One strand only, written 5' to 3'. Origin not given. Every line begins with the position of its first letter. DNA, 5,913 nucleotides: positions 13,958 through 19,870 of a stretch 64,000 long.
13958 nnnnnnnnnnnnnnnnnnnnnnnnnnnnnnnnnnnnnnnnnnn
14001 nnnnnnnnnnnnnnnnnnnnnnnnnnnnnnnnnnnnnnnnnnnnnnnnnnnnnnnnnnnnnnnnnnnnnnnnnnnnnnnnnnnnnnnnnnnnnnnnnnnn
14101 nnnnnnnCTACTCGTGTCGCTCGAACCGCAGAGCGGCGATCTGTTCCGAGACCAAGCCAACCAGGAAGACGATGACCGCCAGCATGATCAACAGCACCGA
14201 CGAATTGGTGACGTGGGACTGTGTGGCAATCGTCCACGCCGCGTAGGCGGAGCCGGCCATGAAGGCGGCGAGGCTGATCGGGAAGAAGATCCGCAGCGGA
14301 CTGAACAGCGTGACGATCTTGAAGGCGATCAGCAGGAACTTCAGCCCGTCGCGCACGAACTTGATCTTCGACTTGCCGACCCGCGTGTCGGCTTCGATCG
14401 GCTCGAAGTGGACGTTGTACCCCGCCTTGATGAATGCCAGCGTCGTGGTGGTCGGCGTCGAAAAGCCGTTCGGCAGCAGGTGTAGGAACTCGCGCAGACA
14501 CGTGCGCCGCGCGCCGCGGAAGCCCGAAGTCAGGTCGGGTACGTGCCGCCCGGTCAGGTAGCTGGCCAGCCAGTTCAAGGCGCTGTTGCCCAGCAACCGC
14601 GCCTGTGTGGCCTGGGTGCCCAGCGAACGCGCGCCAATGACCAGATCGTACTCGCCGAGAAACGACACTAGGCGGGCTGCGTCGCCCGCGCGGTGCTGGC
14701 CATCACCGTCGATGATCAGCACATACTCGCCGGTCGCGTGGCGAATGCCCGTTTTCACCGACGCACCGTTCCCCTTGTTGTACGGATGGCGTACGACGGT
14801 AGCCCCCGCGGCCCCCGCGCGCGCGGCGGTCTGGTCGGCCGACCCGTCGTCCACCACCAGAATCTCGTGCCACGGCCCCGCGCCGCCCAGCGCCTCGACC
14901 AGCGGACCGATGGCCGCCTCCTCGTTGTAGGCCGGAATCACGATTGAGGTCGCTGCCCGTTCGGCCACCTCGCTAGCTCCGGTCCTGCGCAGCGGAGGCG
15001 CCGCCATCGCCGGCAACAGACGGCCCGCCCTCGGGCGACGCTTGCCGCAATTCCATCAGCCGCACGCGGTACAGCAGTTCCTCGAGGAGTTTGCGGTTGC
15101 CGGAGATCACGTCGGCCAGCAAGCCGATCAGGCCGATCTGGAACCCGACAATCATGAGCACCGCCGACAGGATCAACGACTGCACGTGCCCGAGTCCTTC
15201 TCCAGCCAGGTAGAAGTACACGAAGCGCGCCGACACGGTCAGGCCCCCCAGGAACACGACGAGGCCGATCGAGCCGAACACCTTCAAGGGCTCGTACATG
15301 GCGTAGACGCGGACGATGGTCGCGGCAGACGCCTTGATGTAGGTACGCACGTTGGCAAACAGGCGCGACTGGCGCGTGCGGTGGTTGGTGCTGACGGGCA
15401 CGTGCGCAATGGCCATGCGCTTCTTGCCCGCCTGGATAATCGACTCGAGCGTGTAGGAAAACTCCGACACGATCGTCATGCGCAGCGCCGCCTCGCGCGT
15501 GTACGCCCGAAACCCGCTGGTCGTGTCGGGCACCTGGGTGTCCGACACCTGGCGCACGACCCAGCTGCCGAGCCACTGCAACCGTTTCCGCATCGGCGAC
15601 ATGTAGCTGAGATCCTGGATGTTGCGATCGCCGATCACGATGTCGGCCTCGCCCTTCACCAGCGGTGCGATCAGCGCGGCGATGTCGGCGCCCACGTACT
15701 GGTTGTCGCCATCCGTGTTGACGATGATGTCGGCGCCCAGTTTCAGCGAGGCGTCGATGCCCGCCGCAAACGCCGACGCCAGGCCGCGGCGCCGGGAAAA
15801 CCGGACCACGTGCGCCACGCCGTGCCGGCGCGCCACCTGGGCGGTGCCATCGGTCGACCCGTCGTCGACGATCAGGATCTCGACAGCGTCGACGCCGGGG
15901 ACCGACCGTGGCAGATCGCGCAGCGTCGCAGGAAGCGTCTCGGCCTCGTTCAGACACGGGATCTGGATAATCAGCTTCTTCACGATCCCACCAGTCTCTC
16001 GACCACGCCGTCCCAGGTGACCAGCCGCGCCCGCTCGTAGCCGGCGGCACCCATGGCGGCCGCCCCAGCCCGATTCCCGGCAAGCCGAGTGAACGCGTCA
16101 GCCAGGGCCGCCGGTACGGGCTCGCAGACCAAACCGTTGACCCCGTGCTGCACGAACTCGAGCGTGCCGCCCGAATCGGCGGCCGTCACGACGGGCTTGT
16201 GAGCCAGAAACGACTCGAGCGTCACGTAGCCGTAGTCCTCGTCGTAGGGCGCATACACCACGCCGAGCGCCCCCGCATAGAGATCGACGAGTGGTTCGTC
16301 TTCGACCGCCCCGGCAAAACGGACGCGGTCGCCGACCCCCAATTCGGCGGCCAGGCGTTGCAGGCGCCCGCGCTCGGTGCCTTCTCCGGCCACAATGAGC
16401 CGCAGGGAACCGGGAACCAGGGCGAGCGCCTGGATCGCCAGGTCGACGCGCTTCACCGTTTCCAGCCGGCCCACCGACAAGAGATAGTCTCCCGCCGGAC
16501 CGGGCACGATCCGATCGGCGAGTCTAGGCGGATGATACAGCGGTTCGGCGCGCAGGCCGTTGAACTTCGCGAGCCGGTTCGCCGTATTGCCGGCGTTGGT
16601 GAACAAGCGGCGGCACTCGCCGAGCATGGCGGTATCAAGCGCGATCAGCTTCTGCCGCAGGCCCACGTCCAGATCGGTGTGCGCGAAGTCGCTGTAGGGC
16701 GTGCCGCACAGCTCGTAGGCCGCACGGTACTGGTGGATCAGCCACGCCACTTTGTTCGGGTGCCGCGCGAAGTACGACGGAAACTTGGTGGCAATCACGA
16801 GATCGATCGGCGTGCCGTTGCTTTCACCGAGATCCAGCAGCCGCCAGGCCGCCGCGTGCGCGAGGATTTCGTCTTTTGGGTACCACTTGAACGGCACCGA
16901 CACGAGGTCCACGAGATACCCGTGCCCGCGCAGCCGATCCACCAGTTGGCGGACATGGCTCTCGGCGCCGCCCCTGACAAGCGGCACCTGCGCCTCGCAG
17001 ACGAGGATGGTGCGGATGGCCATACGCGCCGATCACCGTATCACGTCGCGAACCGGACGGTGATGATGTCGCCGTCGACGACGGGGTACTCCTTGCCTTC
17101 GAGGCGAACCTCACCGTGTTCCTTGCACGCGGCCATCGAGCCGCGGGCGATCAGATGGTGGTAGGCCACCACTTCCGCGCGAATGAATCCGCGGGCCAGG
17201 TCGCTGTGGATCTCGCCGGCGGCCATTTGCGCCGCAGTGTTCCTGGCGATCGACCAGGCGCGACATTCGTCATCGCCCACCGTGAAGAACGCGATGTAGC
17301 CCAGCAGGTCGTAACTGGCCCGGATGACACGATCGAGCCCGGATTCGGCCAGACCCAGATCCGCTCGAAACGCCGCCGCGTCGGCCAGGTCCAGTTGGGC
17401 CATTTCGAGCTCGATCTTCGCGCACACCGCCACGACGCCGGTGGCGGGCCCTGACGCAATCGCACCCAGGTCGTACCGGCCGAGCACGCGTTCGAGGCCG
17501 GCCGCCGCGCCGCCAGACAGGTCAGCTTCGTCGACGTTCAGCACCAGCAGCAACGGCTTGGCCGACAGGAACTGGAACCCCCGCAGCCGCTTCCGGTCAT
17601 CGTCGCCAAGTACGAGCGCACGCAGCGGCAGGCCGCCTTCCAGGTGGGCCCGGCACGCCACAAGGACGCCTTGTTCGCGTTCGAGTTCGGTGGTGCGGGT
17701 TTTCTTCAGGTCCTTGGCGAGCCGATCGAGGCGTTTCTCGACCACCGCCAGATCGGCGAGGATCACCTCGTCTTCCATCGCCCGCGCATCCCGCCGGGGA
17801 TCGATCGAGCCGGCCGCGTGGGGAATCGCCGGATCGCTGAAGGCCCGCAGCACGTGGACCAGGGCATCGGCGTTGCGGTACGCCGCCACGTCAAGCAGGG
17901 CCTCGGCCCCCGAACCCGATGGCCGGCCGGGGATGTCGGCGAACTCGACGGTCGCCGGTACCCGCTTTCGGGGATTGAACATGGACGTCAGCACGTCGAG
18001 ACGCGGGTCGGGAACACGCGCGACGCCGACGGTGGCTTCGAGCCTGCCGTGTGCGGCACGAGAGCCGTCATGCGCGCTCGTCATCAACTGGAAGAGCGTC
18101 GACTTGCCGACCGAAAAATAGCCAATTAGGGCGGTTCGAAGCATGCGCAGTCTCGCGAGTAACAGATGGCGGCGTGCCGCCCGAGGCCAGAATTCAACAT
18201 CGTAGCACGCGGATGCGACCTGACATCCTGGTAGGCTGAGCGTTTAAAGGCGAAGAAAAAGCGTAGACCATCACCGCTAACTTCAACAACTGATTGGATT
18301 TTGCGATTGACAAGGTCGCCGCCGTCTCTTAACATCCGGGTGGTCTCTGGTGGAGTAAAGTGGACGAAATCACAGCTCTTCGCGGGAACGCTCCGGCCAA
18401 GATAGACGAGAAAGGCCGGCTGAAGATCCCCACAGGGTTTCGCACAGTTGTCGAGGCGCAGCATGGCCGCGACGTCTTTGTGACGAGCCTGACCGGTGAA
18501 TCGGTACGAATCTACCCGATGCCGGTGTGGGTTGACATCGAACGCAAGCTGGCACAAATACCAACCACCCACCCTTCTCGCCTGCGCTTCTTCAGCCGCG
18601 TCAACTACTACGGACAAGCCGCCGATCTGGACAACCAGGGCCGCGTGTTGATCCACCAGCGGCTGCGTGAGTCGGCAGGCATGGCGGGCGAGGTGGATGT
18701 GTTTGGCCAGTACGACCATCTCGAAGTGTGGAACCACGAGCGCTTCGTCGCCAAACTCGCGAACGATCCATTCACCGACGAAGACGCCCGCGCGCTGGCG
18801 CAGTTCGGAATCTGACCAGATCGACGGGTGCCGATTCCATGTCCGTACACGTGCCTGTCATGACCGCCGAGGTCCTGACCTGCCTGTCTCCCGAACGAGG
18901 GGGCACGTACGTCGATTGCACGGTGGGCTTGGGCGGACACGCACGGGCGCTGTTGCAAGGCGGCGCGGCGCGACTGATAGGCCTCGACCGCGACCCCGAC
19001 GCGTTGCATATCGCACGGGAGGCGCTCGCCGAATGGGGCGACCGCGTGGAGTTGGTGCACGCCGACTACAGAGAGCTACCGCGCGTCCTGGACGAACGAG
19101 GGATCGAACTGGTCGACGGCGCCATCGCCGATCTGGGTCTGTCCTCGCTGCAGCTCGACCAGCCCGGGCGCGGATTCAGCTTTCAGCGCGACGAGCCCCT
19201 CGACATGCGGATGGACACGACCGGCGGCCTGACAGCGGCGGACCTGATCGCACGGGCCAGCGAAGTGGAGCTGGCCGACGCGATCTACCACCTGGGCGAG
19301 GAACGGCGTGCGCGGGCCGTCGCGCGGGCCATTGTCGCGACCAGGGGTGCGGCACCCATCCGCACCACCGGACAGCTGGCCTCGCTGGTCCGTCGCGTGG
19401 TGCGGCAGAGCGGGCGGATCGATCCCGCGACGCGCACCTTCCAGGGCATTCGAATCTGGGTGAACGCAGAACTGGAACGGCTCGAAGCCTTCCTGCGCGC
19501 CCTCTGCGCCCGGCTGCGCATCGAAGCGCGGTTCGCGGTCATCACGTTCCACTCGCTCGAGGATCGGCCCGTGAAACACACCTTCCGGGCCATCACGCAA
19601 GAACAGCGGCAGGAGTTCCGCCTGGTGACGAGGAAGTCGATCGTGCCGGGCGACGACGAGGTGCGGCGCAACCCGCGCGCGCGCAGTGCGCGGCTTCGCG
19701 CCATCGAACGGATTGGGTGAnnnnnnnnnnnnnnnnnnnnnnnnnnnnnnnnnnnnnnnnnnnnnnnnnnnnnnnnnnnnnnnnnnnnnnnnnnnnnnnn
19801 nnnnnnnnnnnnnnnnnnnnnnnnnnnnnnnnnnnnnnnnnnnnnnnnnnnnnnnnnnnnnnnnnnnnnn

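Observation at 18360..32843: dcw cluster lacks both lipid-linked steps (mraY, murG) as well as murB and ddl, with clean junctions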

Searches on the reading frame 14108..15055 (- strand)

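Call 31: search_protein_families(library=pfam, proteins=[window:14108-15055:-], max_evalue=0.00001)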
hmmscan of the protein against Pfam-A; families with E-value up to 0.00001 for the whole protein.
window:14108-15055:- (315 aa): 1 family
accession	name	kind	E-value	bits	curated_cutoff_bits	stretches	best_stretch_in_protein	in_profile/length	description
PF00535.33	Glycos_transf_2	-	9.4e-25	87.9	23.3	1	37-187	1-164/168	Glycosyl transferase family 2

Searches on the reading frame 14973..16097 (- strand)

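Call 31: search_protein_families(library=pfam, proteins=[window:14973-16097:-], max_evalue=0.00001)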
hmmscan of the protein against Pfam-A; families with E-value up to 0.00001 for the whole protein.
window:14973-16097:- (374 aa): 1 family
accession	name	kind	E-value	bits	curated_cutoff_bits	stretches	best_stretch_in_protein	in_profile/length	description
PF00535.33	Glycos_transf_2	-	2.5e-21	76.8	23.3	1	46-203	4-163/168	Glycosyl transferase family 2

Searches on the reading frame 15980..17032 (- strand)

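Call 32: search_protein_families(library=pfam, proteins=[window:15980-17032:-], max_evalue=0.00001)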
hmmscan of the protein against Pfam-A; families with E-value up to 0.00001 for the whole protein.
window:15980-17032:- (350 aa): 2 families
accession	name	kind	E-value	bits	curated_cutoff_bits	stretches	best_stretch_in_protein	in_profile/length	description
PF00534.26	Glycos_transf_1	-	1.2e-28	100.3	26.4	1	183-333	17-171/172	Glycosyl transferases group 1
PF13692.12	Glyco_trans_1_4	-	6.5e-23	82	27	1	183-318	3-140/142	Glycosyl transferases group 1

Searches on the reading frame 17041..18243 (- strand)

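Call 32: search_protein_families(library=pfam, proteins=[window:17041-18243:-], max_evalue=0.00001)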
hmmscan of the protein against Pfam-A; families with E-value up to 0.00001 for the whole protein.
window:17041-18243:- (400 aa): 1 family
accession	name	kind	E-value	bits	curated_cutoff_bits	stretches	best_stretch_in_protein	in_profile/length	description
PF06071.19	YchF-GTPase_C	-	8.3e-32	109.6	27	1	317-398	2-83/84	Protein of unknown function (DUF933)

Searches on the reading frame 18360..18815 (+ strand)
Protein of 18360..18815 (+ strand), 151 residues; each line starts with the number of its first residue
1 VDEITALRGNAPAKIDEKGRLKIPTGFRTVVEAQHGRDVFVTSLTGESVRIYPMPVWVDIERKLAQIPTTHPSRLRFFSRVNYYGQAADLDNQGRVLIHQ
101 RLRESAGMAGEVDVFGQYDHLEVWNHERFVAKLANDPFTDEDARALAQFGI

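Call 3: search_protein_families(library=pfam, proteins=[window:18360-18815:+])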
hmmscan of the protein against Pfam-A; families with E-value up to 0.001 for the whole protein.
window:18360-18815:+ (151 aa): 1 family
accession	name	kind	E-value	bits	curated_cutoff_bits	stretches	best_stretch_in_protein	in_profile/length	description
PF02381.23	MraZ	-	2.6e-18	66.2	23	2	88-147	8-70/72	MraZ protein, putative antitoxin-like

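Call 4: search_protein_families(library=ncbifam, proteins=[window:18360-18815:+])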
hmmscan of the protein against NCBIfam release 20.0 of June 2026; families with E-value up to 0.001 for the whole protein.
window:18360-18815:+ (151 aa): 6 families
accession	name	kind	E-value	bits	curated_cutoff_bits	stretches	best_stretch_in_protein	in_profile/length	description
TIGR00242.1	TIGR00242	equivalog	2.7e-22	79.2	98.35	1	7-137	2-129/144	division/cell wall cluster transcriptional repressor MraZ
NF001476.0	PRK00326.2-2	equivalog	1.2e-20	73.8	162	1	6-132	4-138/163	division/cell wall cluster transcriptional repressor MraZ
NF001482.0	PRK00326.3-4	equivalog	9.2e-16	57.9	168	1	7-136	2-144/160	division/cell wall cluster transcriptional repressor MraZ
NF001477.0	PRK00326.2-4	equivalog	1.1e-15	57.9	162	1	9-134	6-132/155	division/cell wall cluster transcriptional repressor MraZ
NF001483.0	PRK00326.3-5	equivalog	1e-10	42.1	239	1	9-132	5-130/155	division/cell wall cluster transcriptional repressor MraZ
NF001475.0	PRK00326.2-1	equivalog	0.00033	20.6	257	1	14-134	11-132/149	division/cell wall cluster transcriptional repressor MraZ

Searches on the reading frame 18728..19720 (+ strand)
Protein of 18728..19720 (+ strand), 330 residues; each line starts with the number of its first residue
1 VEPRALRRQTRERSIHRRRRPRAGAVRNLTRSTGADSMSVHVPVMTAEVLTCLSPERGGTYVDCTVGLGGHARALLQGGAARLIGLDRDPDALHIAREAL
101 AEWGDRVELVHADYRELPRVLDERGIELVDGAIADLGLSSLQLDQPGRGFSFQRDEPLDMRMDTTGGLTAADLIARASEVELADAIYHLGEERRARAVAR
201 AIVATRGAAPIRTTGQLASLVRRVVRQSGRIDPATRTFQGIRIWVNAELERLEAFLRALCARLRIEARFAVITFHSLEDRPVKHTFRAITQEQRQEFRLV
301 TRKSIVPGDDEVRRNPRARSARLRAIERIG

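Call 3: search_protein_families(library=pfam, proteins=[window:18728-19720:+])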
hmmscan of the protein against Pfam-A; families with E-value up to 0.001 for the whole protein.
window:18728-19720:+ (330 aa): 3 families
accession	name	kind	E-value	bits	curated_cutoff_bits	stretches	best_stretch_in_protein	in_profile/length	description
PF01795.25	Methyltransf_5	-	1.4e-98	330.6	27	1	39-329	2-309/309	MraW methylase family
PF13649.12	Methyltransf_25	-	5e-07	30.8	27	1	63-119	3-60/97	Methyltransferase domain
PF08241.18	Methyltransf_11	-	0.00064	20.7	21.2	0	63-118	2-55/95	Methyltransferase domain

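Call 4: search_protein_families(library=ncbifam, proteins=[window:18728-19720:+])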
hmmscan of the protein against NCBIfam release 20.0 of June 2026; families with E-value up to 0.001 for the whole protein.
window:18728-19720:+ (330 aa): 2 families
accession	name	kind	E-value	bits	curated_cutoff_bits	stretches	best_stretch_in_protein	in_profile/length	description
TIGR00006.1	TIGR00006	equivalog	4.4e-91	305.5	154.3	1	38-328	4-309/310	16S rRNA (cytosine(1402)-N(4))-methyltransferase RsmH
NF041658.1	ornithlipidmtase_OlsG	equivalog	7.1e-07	29.2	350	1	57-144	40-128/191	ornithine lipid N-methyltransferase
